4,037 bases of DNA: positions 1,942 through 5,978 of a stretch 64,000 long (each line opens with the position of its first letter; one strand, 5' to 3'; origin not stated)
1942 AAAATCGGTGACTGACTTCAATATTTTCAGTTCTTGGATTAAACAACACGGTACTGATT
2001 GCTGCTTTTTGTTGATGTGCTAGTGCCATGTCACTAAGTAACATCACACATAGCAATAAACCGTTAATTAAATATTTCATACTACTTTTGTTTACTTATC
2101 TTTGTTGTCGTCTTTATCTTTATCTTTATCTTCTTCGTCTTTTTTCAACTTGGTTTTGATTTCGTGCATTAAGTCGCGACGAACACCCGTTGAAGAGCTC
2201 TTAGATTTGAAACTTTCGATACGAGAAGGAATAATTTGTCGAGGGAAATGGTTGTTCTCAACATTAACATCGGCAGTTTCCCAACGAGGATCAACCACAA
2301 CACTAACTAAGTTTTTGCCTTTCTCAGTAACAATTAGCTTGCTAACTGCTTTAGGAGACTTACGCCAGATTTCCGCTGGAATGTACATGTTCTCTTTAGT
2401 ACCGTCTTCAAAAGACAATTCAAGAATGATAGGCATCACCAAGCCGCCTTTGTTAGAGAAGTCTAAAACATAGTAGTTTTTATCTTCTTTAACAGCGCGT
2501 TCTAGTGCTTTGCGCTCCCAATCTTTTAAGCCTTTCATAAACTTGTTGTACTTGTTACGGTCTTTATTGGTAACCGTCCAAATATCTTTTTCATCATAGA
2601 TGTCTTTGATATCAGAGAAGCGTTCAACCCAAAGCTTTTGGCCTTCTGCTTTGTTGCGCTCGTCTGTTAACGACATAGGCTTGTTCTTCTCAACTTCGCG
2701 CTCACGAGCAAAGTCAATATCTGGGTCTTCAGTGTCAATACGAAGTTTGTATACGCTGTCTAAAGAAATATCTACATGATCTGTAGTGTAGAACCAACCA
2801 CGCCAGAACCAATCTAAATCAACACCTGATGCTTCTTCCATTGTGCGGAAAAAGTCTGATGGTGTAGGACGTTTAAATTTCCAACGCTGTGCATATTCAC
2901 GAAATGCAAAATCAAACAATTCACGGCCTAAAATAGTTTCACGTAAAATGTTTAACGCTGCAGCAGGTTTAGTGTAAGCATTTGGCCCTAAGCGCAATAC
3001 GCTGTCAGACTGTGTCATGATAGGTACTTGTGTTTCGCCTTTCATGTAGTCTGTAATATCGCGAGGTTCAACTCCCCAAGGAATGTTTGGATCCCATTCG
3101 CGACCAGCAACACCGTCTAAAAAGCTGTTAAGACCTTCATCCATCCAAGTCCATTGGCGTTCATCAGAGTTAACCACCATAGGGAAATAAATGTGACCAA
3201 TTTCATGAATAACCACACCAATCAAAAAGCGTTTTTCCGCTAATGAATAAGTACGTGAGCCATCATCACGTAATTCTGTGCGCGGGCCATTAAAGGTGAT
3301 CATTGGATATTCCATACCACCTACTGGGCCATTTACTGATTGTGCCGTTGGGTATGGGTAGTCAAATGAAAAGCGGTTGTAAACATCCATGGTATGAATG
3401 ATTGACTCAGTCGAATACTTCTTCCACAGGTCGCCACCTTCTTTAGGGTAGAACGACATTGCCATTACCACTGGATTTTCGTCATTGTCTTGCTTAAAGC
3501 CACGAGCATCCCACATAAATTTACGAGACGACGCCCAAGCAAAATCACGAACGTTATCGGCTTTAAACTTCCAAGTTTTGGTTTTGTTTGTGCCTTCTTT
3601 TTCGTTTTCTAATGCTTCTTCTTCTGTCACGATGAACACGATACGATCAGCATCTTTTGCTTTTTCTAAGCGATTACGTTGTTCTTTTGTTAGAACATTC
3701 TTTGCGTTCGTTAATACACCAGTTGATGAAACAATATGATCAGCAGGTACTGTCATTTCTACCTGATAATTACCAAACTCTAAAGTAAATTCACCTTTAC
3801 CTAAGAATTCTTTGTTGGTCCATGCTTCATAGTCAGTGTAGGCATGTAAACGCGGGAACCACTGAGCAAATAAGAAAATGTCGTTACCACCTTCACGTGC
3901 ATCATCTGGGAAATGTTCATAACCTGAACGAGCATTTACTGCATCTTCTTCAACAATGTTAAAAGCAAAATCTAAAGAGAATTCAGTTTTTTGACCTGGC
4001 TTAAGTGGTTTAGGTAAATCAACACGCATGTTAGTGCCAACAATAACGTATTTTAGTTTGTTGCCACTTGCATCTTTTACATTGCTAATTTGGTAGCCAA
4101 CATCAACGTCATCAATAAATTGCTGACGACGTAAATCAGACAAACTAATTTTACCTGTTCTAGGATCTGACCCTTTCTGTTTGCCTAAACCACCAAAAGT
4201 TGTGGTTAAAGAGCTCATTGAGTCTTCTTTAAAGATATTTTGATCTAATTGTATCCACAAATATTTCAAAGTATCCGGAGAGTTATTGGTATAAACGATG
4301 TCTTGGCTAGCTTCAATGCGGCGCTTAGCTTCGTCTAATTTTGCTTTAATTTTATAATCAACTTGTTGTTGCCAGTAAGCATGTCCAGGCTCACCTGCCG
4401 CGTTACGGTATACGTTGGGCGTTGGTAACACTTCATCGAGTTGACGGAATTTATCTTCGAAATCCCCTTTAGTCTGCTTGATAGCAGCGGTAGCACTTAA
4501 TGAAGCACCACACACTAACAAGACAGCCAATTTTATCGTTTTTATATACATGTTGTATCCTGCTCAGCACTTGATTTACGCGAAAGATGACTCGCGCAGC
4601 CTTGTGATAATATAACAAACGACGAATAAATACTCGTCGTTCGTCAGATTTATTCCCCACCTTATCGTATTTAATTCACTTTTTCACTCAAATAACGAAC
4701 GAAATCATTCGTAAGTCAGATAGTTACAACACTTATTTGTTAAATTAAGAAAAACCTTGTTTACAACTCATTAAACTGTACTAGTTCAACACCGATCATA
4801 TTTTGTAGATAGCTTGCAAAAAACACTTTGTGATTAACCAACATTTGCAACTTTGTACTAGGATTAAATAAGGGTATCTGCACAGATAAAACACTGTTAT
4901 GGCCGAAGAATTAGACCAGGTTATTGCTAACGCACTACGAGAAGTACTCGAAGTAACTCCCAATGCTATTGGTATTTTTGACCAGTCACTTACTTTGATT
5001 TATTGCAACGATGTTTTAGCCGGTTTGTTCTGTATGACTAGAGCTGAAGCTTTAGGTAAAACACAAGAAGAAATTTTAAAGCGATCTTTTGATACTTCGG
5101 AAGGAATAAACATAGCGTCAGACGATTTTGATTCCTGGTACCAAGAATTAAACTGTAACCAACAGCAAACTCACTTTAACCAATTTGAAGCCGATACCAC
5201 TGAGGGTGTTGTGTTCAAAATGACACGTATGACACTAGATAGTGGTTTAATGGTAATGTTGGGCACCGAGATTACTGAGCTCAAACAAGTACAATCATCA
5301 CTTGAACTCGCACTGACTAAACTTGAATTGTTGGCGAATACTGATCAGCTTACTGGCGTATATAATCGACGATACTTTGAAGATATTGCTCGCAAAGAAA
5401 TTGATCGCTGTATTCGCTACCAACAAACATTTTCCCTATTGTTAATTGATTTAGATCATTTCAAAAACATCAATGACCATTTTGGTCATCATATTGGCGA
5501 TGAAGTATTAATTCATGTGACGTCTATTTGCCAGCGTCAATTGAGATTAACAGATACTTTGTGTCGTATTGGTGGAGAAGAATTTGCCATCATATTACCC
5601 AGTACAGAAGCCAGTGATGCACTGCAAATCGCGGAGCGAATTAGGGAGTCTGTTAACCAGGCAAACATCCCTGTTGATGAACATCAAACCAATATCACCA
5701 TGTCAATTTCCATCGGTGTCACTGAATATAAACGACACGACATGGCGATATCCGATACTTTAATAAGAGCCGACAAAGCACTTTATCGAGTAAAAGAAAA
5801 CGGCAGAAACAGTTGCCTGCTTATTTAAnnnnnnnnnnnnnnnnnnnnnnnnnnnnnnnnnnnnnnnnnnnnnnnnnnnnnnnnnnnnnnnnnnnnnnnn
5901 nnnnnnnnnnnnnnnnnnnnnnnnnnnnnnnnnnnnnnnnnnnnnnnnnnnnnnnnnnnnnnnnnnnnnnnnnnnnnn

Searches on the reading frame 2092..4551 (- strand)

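Call 3: search_protein_families(library=pfam, proteins=[window:2092-4551:-], max_evalue=0.1)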
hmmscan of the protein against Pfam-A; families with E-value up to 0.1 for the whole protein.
window:2092-4551:- (819 aa): 1 family
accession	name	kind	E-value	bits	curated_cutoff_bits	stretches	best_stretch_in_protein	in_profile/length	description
PF01433.26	Peptidase_M1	-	2.7e-14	53.7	27.7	1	382-586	4-218/218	Peptidase family M1 domain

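Call 4: search_protein_families(library=ncbifam, proteins=[window:2092-4551:-], max_evalue=0.1)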
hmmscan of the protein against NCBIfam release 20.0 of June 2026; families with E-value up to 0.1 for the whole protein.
window:2092-4551:- (819 aa): 3 families
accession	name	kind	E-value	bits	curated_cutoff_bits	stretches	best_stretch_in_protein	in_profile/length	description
TIGR02412.1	pepN_strep_liv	equivalog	1.5e-07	30.2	591.2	1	438-593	282-445/832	aminopeptidase N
TIGR02414.1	pepN_proteo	equivalog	0.0005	18.3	718.2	1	537-593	385-440/868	aminopeptidase N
TIGR02411.1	leuko_A4_hydro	equivalog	0.00094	18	761.7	1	409-479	255-314/600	leukotriene-A(4) hydrolase/aminopeptidase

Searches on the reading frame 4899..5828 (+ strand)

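Call 3: search_protein_families(library=pfam, proteins=[window:4899-5828:+], max_evalue=0.1)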
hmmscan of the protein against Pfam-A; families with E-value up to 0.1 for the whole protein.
window:4899-5828:+ (309 aa): 6 families
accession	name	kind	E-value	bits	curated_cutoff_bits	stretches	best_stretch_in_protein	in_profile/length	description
PF00990.26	GGDEF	-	1.9e-52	177.7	23.8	1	146-304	1-160/161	Diguanylate cyclase, GGDEF domain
PF12860.13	PAS_7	-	2.2e-06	28.2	27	1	21-131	5-113/115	PAS fold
PF08448.16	PAS_4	-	4.5e-05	24.1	23.1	1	17-73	1-48/110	PAS fold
PF22335.1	Cas10-Cmr2_palm2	-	0.0016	19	27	1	224-305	57-131/133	Cas10/Cmr2, second palm domain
PF17853.6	GGDEF_2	-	0.017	15.8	24.5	1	199-266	33-87/116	GGDEF-like domain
PF13426.13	PAS_9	-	0.052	14.3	27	0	22-85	2-66/103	PAS domain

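Call 4: search_protein_families(library=ncbifam, proteins=[window:4899-5828:+], max_evalue=0.1)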
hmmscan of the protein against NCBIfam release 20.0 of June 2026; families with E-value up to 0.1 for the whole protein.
window:4899-5828:+ (309 aa): 24 families
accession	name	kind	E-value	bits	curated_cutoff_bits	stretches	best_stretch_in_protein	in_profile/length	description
TIGR00254.1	GGDEF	domain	5.1e-58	195.5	37.4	1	142-306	1-164/168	diguanylate cyclase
NF007135.0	PRK09581.1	equivalog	5.2e-54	183.8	474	1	128-306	274-452/457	PleD family two-component system response regulator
NF038266.1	diguan_SiaD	equivalog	2.5e-52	177.8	290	1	135-306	83-252/252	biofilm regulation diguanylate cyclase SiaD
NF007380.0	PRK09894.1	equivalog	4.9e-45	154.1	256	1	140-309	123-287/296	diguanylate cyclase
NF007423.1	PRK09966.1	equivalog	4e-43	147.8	325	1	125-299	218-390/390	diguanylate cyclase DgcN/YfiN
NF047654.1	DiguCycDgcRLepto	equivalog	3.8e-41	140.9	500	1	124-306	109-293/295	diguanylate cyclase DgcR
NF041606.1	dguan_cyc_DgcA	equivalog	7.9e-41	140.1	370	1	144-305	176-335/340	diguanylate cyclase DgcA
NF007599.0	PRK10245.1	equivalog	3.8e-40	137.5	402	1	132-305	194-366/371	diguanylate cyclase AdrA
NF011955.1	PRK15426.1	equivalog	3.5e-38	131.1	408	1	135-306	387-558/564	cellulose biosynthesis regulator diguanylate cyclase DgcQ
NF051473.1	DigCycDgcsShew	equivalog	4e-37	128.2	400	1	101-305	83-287/291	diguanylate cyclase DgcS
NF045675.1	PhdiestaseDibA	equivalog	5.1e-33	114.3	980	1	137-305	194-360/623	phosphodiesterase DibA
NF007298.0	PRK09776.1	equivalog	2.5e-32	111.8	1135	1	27-305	571-841/1111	diguanylate cyclase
NF047872.1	GGDEF_GdpS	equivalog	9.1e-29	100.7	400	1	140-307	181-348/355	GGDEF domain-containing protein GdpS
NF007474.0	PRK10060.1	equivalog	1.4e-28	99.5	782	1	118-305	216-391/663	cyclic di-GMP phosphodiesterase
NF040885.1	diguan_DgcJ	equivalog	1.9e-27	96.2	500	1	148-303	343-490/493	diguanylate cyclase DgcJ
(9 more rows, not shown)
